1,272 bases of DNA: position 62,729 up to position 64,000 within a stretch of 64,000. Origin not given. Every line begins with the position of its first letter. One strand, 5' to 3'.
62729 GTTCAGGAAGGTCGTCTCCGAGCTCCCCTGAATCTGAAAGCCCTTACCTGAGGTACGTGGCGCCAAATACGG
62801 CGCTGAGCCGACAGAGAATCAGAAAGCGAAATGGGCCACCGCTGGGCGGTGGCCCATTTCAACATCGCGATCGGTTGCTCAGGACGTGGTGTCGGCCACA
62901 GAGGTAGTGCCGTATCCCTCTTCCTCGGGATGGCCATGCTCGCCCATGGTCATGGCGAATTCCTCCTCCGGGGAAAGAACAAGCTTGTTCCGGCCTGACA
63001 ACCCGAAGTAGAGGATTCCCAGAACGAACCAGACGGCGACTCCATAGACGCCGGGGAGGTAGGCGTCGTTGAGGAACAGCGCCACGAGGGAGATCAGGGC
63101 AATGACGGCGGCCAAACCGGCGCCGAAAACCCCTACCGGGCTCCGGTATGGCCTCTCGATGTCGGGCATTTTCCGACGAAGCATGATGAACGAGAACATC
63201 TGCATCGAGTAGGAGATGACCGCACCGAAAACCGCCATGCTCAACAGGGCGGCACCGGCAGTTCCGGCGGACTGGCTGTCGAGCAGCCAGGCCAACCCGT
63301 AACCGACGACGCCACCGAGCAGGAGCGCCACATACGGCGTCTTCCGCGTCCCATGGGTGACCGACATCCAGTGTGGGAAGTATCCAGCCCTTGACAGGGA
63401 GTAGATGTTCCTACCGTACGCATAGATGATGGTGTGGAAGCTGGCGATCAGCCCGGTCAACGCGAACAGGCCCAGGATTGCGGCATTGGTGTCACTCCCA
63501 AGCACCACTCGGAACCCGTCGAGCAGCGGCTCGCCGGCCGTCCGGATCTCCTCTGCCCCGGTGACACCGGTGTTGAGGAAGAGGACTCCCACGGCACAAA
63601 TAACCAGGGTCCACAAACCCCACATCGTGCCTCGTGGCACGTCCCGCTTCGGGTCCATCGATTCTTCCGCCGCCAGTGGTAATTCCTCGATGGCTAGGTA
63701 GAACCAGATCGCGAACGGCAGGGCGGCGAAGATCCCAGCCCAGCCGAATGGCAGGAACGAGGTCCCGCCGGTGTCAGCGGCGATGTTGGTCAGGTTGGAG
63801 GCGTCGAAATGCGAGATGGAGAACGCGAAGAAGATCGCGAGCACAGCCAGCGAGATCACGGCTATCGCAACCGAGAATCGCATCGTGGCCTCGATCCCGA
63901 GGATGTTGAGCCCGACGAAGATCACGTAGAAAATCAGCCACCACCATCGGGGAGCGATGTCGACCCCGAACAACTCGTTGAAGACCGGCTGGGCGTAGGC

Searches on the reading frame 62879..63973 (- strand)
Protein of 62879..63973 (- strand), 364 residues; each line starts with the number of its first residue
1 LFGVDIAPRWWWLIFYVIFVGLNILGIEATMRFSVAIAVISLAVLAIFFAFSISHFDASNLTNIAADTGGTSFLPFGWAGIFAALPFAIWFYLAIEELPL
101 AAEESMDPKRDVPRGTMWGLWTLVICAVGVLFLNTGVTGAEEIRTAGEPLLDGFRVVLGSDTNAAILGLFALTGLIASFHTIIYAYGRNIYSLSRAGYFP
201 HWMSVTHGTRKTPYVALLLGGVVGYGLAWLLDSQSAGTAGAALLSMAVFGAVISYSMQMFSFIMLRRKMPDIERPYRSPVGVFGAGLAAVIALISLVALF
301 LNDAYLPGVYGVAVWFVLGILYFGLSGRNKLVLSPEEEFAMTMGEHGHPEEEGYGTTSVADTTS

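Call 36: search_protein_families(library=pfam, proteins=[window:62879-63973:-], max_evalue=0.00001)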
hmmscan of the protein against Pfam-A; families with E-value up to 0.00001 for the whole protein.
window:62879-63973:- (364 aa): 2 families
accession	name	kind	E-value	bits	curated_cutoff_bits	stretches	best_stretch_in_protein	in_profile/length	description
PF00324.27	AA_permease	-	4.2e-27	95.4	24.6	1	10-303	114-424/470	Amino acid permease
PF13520.12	AA_permease_2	-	1.1e-25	90.9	27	1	14-318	124-423/427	Amino acid permease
